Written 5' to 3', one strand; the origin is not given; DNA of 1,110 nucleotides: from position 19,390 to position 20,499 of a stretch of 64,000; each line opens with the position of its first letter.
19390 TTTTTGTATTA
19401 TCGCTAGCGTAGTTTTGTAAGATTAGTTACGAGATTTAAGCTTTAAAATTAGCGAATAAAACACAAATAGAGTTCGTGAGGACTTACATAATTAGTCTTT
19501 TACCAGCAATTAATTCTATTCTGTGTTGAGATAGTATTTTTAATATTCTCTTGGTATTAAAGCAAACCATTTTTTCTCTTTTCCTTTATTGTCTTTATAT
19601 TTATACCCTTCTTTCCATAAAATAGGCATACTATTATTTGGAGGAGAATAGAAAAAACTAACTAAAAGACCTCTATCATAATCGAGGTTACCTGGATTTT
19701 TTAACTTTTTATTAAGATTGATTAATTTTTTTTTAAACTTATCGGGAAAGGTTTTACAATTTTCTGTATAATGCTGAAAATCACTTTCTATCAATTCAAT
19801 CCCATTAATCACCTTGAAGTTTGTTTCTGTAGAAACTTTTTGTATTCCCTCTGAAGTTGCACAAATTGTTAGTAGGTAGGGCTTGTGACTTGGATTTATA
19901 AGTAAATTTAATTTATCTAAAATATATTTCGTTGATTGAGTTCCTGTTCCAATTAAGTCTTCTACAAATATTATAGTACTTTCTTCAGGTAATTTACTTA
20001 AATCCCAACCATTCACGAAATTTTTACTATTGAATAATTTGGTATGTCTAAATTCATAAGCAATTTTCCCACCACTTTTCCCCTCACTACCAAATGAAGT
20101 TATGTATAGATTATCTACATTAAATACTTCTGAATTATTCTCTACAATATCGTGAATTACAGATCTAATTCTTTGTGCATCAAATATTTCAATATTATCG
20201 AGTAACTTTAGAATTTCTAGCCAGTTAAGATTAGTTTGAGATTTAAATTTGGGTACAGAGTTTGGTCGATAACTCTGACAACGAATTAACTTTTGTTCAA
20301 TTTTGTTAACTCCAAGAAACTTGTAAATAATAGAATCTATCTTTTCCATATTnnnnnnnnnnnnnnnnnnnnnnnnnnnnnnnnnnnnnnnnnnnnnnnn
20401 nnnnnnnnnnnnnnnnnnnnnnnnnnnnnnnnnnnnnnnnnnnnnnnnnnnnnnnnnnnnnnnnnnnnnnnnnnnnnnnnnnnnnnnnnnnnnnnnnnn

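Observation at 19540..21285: ParB-like (GERRxR) protein + PRTase-fold protein: a coupled two-gene cassette in an R-M island, candidate undescribed defence/TA-type system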

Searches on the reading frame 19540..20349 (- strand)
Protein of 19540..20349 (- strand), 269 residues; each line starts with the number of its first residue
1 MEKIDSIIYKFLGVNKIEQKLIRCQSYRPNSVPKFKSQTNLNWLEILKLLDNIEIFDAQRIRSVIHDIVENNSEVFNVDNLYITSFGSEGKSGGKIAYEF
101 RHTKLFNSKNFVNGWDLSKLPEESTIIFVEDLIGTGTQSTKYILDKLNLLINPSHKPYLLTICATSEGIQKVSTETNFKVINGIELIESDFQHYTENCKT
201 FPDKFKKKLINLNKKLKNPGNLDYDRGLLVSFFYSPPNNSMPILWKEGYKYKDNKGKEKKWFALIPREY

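Call 3: search_protein_families(library=pfam, proteins=[window:19540-20349:-], max_evalue=1)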
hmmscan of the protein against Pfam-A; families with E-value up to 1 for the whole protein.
window:19540-20349:- (269 aa): 1 family
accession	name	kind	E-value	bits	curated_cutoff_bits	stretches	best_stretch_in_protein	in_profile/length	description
PF24390.1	PRTase-CE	-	4.3e-27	96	27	1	35-267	8-253/253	PRTase-CE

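Call 4: search_protein_families(library=padloc, proteins=[window:19540-20349:-], max_evalue=1)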
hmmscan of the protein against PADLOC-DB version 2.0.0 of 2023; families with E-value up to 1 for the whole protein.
window:19540-20349:- (269 aa): 5 families
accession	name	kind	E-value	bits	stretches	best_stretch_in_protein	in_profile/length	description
PDLC02934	PRTase_III-A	-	6.6e-28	95.7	1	44-268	38-260/393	-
PDLC02935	PRTase_III-A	-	1.7e-17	61.7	1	1-267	1-260/290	-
PDLC02931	PRTase_III-A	-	2.2e-12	45.2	1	46-251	47-261/267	-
PDLC02933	PRTase_III-A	-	5.8e-09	34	1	72-267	77-256/368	-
PDLC02932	PRTase_III-A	-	1.5e-07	29.3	1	46-253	42-262/271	-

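Call 5: search_protein_families(library=ncbifam, proteins=[window:19540-20349:-], max_evalue=1)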
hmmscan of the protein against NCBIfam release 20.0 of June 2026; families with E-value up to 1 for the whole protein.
window:19540-20349:- (269 aa): 0 families

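Call 9: find_homologous_proteins(query=window:19540-20349:-)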
Query window:19540-20349:- (269 aa): 64 proteins with E <= 0.001 among 656 candidates.
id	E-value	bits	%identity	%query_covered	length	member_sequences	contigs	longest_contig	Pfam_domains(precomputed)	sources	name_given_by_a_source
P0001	4.4e-177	605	100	100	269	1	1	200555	PF24390.2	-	-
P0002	2.2e-151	521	86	100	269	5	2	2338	PF24390.2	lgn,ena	-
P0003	8.9e-150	515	84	100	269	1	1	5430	PF24390.2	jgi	-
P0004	2.2e-148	511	84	100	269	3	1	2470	PF24390.2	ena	-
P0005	1.2e-143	495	81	100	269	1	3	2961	PF24390.2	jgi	jgi:hypothetical protein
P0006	7.6e-142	489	81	100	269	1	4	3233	PF24390.2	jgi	-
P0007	4.1e-137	474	77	100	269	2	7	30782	PF24390.2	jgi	-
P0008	2.0e-130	452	74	100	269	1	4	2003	PF24390.2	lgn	-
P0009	3.5e-129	448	73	100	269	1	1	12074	PF24390.2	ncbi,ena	-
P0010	4.7e-118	411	68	100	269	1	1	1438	PF24390.2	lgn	-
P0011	2.0e-117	409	70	96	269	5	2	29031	PF24390.2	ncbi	-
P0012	5.1e-117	408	69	100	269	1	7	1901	PF24390.2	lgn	-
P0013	5.8e-116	404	68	100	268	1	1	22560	PF24390.2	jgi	jgi:hypothetical protein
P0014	6.6e-115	401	65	100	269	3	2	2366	PF24390.2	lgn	-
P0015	1.7e-114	400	67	100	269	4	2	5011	PF24390.2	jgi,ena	-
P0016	5.7e-113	395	68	100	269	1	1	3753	PF24390.2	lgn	-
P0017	1.2e-112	394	67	100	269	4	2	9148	PF24390.2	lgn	-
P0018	1.4e-112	393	64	100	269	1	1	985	PF24390.2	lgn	-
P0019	3.2e-111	389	64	99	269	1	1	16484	PF24390.2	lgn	-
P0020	3.7e-111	389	65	100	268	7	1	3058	PF24390.2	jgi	-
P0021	1.4e-107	377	64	100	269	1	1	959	PF24390.2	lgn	-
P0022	5.5e-107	375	63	100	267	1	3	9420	PF24390.2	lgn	-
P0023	2.2e-106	373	59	100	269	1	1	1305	PF24390.2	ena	-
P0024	2.4e-106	373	65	99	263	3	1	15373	PF24390.2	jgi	jgi:hypothetical protein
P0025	8.2e-106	371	63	96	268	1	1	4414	PF24390.2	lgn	-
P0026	8.8e-106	371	58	100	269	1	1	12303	PF24390.2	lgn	-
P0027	1.7e-105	370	63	99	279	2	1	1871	PF24390.2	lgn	-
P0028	4.5e-105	369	62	100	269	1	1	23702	PF24390.2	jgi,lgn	jgi:hypothetical protein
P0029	1.4e-103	364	61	100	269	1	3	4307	PF24390.2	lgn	-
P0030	1.6e-102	360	64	99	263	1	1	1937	PF24390.2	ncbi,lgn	-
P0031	8.3e-100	352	59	99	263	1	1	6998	PF24390.2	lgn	-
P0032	1.6e-98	347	59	99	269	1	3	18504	PF24390.2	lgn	-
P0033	3.1e-98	346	59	99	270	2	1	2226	PF24390.2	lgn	-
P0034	1.0e-97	345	58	99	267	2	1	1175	PF24390.2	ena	-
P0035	3.6e-97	343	60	99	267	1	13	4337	PF24390.2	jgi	jgi:hypothetical protein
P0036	1.3e-96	341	58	99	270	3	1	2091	PF24390.2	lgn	-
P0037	1.4e-96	341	61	99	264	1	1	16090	PF24390.2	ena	-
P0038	2.0e-94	334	63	94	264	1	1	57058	PF24390.2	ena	-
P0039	3.0e-94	333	57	100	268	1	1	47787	PF24390.2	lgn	-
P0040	1.1e-93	331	56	99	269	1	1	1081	PF24390.2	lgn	-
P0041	1.3e-91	325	58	99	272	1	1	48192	PF24390.2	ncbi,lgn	-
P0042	1.8e-91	324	63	85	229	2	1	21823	PF24390.2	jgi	jgi:hypothetical protein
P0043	3.6e-91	323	59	93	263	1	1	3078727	PF24390.2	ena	-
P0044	7.7e-90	319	55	99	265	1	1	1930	PF24390.2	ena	-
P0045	2.0e-89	317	53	98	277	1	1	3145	PF24390.2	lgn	-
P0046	1.4e-84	302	54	99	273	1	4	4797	PF24390.2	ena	-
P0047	2.5e-84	301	50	99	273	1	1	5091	PF24390.2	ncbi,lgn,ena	-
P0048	3.0e-83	297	53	99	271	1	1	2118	PF24390.2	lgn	-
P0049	5.2e-82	293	53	99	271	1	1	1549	PF24390.2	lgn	-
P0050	5.5e-81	290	49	99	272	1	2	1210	PF24390.2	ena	-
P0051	7.1e-81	289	52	99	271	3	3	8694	PF24390.2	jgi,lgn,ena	-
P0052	1.6e-80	288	50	99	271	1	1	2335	PF24390.2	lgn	-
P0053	1.7e-80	288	52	99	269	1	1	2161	PF24390.2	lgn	-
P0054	9.7e-79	282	48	99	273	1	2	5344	PF24390.2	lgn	-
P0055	1.1e-77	279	48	100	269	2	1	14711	PF24390.2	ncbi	-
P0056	1.3e-77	279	50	98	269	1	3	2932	PF24390.2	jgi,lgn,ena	-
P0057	1.5e-77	279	48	99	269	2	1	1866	PF24390.2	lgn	-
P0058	3.1e-74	268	47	99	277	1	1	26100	PF24390.2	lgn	-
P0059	1.9e-71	259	45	100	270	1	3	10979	PF24390.2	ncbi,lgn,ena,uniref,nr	ncbi:hypothetical protein [uncultured Clostridium sp.]|uniref:phosphoribosyltransferase-like protein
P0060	6.5e-71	257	45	99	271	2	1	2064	PF24390.2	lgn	-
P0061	8.3e-68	247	43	100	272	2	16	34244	PF24390.2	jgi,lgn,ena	jgi:hypothetical protein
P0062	8.6e-68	247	43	100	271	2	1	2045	PF24390.2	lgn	-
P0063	1.2e-67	246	43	100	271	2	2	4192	PF24390.2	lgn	-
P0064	5.7e-65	237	40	100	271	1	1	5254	PF24390.2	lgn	-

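Call 19: search_protein_families(library=pfam, alignment_id=A3, max_evalue=0.01)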
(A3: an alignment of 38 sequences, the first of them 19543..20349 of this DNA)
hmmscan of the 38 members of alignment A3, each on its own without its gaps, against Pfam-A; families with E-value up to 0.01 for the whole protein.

A. member 1, window:19543-20349:- (269 aa): 1 family
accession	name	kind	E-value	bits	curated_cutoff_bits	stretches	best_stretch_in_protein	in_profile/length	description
PF24390.1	PRTase-CE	-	4.3e-27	96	27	1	35-267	8-253/253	PRTase-CE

B. families by the number of members that match (of 38 scanned): 16 families
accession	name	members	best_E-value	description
PF24390.1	PRTase-CE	3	2.6e-38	PRTase-CE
PF13643.11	DUF4145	2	0.00042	Domain of unknown function (DUF4145)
PF12762.13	DDE_Tnp_IS1595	1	2.4e-36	ISXO2-like transposase domain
PF20247.3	DUF6602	1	7.7e-16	Domain of unknown function (DUF6602)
PF12760.12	Zn_ribbon_IS1595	1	8.5e-11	Transposase zinc-ribbon domain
PF12696.13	TraG-D_C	1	3.6e-05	TraM recognition site of TraD and TraG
PF04471.18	Mrr_cat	1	4.6e-05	Restriction endonuclease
PF23451.1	Zn_ribbon_PaaD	1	6.6e-05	PaaD zinc beta ribbon domain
PF18743.7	AHJR-like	1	0.00041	REase_AHJR-like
PF20391.3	DUF6686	1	0.00059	Family of unknown function (DUF6686)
PF09723.15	Zn_ribbon_8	1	0.0017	Zinc ribbon domain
PF10412.15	TrwB_AAD_bind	1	0.0029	Type IV secretion-system coupling protein DNA-binding domain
PF19356.4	DUF5933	1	0.006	Domain of unknown function (DUF5933)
PF06044.18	DpnI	1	0.0061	Dam-replacing family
PF14354.12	Lar_restr_allev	1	0.0068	Restriction alleviation protein Lar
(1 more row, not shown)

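Call 33: find_encoding_contigs(protein=P0007, flank=8000, max_places=3)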
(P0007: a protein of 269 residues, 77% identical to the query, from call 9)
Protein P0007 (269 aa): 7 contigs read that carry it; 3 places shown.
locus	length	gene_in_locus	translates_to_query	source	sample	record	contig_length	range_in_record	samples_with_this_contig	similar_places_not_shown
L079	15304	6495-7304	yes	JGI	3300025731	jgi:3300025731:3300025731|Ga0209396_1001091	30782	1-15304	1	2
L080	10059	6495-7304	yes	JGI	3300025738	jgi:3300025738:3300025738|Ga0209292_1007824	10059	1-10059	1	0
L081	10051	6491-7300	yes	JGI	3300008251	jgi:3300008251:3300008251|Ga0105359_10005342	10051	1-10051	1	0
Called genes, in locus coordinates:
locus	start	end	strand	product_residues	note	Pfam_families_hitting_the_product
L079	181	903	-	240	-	PF01381:HTH_3 (weak)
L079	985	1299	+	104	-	-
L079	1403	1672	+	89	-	-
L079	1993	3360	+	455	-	PF13148:DUF3987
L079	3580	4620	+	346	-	PF21957:Zn_ribbon_16, PF19898:DUF6371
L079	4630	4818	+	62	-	-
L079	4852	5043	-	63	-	-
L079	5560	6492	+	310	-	PF02195:ParB_N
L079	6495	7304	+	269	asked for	PF24390:PRTase-CE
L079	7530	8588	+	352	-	-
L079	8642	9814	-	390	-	PF13102:Phage_int_SAM_5, PF00589:Phage_integrase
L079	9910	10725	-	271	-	PF01904:DUF72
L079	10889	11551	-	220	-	PF00072:Response_reg, PF00196:GerE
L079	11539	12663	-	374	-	PF07730:HisKA_3, PF02518:HATPase_c (weak)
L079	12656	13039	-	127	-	PF25056:DUF7793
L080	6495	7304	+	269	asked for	PF24390:PRTase-CE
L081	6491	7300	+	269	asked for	PF24390:PRTase-CE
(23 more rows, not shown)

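Call 34: find_encoding_contigs(protein=P0011, flank=8000, max_places=2)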
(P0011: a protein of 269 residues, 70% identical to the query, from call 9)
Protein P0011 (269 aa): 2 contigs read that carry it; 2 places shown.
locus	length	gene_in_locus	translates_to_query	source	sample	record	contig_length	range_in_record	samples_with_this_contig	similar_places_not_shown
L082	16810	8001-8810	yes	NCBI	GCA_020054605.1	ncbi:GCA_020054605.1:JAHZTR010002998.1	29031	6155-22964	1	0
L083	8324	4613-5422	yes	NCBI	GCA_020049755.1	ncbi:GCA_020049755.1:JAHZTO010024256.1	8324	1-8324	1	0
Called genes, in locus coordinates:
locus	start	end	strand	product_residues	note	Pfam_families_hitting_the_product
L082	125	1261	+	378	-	PF04851:ResIII, PF00270:DEAD, PF00271:Helicase_C, PF21090:P-loop_SecA (faint)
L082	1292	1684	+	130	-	PF03061:4HBT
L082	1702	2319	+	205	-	PF13302:Acetyltransf_3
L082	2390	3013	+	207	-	PF21176:RecR_HhH, PF02132:RecR_ZnF (weak), PF01751:Toprim, PF13662:Toprim_4, PF21175:RecR_C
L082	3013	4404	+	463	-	-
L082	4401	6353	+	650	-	PF00535:Glycos_transf_2, PF13641:Glyco_tranf_2_3, PF13632:Glyco_trans_2_3 (weak)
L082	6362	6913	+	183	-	PF13302:Acetyltransf_3, PF00583:Acetyltransf_1 (weak)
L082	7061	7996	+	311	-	PF02195:ParB_N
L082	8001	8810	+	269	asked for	PF24390:PRTase-CE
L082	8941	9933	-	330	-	PF00294:PfkB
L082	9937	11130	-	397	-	PF00155:Aminotran_1_2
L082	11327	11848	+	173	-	PF25589:DUF7935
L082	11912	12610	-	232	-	-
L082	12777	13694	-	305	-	-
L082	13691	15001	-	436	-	PF23019:DUF7033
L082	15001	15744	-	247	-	PF00106:adh_short, PF01370:Epimerase, PF08659:KR, PF23441:SDR, PF13561:adh_short_C2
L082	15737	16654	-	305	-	PF02522:Antibiotic_NAT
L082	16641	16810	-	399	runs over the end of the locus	PF13243:SQHop_cyclase_C (faint), PF09492:Pec_lyase (faint), PF25840:Ulvan_lyase_N (faint)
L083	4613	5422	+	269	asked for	PF24390:PRTase-CE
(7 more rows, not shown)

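Call 35: find_encoding_contigs(protein=P0038, flank=8000, max_places=2)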
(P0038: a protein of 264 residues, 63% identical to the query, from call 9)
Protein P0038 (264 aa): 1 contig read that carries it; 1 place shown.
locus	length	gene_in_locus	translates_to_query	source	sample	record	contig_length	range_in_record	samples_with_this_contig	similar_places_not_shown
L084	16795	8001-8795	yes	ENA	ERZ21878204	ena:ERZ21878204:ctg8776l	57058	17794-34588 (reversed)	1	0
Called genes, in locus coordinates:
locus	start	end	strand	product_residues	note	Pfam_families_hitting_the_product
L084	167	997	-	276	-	-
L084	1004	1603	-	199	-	PF06094:GGACT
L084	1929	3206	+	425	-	-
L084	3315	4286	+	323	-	-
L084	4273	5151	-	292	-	PF13276:HTH_21, PF00665:rve, PF13683:rve_3, PF13333:rve_2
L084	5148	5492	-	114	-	PF01527:HTH_Tnp_1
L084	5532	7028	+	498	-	-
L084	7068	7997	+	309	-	PF02195:ParB_N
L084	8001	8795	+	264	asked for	PF24390:PRTase-CE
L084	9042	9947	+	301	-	-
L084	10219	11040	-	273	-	PF01695:IstB_IS21, PF00308:Bac_DnaA, PF00004:AAA (weak), PF13401:AAA_22 (faint)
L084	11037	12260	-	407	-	PF00665:rve, PF13683:rve_3 (faint), PF22483:Mu-transpos_C_2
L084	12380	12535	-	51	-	-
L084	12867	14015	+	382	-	PF22022:Phage_int_M (weak), PF00589:Phage_integrase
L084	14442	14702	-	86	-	PF07282:Cas12f1-like_TNB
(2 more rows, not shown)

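Call 36: find_encoding_contigs(protein=P0061, flank=8000, max_places=4)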
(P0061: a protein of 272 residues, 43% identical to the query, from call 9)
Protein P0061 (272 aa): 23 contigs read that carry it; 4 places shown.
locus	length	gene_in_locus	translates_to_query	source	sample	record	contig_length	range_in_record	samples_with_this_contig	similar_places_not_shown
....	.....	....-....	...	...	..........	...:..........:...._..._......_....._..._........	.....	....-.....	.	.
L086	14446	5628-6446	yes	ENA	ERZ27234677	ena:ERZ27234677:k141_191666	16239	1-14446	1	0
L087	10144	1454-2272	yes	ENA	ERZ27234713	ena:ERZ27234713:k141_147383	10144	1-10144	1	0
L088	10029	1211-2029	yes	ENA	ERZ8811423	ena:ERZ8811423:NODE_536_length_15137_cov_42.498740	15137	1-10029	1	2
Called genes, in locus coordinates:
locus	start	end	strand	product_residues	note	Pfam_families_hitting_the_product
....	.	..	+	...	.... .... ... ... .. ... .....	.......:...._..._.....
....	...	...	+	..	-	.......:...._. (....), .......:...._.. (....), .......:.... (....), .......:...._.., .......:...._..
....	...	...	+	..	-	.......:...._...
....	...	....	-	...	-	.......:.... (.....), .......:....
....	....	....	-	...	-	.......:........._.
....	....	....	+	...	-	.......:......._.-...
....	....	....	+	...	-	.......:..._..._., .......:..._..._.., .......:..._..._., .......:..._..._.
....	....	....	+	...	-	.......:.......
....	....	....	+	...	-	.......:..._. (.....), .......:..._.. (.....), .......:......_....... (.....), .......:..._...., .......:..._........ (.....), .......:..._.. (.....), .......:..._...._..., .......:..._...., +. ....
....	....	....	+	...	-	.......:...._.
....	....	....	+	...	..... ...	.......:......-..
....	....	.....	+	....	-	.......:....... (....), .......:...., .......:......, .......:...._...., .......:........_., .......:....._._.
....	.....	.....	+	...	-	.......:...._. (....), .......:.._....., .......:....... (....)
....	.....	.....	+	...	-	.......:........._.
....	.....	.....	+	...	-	-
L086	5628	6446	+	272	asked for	PF24390:PRTase-CE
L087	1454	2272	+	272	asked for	PF24390:PRTase-CE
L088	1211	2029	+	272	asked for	PF24390:PRTase-CE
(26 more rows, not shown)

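Call 39: find_encoding_contigs(protein=P0039, flank=8000, max_places=2)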
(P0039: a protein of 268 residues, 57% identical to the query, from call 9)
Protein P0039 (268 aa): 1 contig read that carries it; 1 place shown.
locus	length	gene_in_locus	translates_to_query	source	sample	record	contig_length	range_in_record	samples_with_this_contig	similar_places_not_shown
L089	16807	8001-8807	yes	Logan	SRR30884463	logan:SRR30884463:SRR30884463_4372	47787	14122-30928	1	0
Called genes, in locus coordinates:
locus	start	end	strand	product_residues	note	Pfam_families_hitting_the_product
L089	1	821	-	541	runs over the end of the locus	-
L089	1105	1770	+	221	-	PF02481:DNA_processg_A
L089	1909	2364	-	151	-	PF05014:Nuc_deoxyrib_tr, PF15891:Nuc_deoxyri_tr2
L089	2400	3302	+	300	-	PF00702:Hydrolase, PF13419:HAD_2, PF08645:PNK3P (weak), PF13419:HAD_2 (weak), PF13242:Hydrolase_like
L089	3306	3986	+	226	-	-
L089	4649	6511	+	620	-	PF02086:MethyltransfD12, PF03602:Cons_hypoth95 (faint), PF02086:MethyltransfD12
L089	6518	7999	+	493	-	PF23871:DUF7226, PF09821:AAA_assoc_C (weak), PF02195:ParB_N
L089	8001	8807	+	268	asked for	PF24390:PRTase-CE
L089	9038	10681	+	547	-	PF13589:HATPase_c_3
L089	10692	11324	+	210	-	-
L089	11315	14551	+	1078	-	PF13091:PLDc_2 (weak), PF00176:SNF2-rel_dom, PF04851:ResIII, PF00271:Helicase_C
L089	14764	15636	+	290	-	PF01909:NTP_transf_2 (faint), PF05168:HEPN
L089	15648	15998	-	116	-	-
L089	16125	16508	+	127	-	-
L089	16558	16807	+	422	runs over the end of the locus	-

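Call 40: find_encoding_contigs(protein=P0043, flank=8000, max_places=2)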
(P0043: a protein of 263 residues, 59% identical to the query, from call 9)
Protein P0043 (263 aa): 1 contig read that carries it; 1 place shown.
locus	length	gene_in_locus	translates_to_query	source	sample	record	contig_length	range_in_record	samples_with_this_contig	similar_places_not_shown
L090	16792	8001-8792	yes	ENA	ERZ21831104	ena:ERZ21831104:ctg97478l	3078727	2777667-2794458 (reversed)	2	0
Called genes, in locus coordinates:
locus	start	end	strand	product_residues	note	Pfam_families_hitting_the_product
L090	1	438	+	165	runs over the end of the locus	PF03350:UPF0114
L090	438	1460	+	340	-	PF01208:URO-D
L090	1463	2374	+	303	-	PF04055:Radical_SAM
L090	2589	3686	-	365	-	PF14659:Phage_int_SAM_3, PF00589:Phage_integrase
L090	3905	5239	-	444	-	-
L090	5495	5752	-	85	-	-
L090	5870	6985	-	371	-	-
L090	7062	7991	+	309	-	PF02195:ParB_N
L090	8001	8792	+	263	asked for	PF24390:PRTase-CE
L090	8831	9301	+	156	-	-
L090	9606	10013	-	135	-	PF09622:DUF2391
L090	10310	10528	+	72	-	PF00313:CSD, PF08206:OB_RNB (weak)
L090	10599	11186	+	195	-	PF10294:Methyltransf_16, PF13489:Methyltransf_23, PF13847:Methyltransf_31 (weak), PF13649:Methyltransf_25 (weak)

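Call 43: find_related_loci(query=A1, collection=metagenome_contigs, flank=6000)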
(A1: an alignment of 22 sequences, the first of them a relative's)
Query A1 (269 aa) in metagenome_contigs; peptide patterns used: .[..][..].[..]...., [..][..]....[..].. (x = any residue, [..] = any of these).
215 stretches matched a pattern; 48 encode a relative of the query (tblastn E <= 1e-3); 48 distinct loci.
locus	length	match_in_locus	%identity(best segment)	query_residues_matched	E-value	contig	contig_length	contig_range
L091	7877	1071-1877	86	1-269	3e-153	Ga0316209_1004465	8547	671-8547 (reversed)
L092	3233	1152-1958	81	1-269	1e-153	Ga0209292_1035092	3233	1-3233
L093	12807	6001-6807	77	1-269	3e-142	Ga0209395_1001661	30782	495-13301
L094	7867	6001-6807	73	1-269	1e-130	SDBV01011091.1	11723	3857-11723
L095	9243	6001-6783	66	5-269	5e-112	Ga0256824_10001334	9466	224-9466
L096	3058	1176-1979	65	1-269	2e-115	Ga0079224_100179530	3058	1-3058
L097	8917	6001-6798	59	4-269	5e-103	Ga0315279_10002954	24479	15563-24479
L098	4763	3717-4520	55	1-269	5e-99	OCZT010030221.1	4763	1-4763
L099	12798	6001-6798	58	4-269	2e-96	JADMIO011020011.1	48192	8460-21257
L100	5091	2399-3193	50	4-268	6e-90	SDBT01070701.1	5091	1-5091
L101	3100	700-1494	52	4-269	2e-87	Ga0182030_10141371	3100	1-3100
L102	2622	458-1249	50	4-267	2e-84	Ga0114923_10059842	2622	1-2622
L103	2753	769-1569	49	2-269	5e-84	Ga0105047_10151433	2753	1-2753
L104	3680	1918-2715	48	4-269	3e-81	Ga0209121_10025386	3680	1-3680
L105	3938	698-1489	46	1-269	5e-80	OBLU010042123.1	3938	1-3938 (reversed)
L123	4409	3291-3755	46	111-268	9e-44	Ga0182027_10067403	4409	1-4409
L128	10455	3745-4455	28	47-267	9e-20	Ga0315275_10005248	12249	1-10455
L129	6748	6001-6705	27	47-267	4e-16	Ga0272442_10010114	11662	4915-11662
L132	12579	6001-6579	41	80-269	1e-44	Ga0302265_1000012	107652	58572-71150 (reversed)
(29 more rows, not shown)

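Call 44: find_related_loci(query=A1, collection=viral_contigs, flank=8000)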
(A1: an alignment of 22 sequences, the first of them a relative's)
Query A1 (269 aa) in viral_contigs; peptide patterns used: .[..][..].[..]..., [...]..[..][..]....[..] (x = any residue, [..] = any of these).
73 stretches matched a pattern, but none encodes a relative of the query by tblastn (E <= 1e-3).
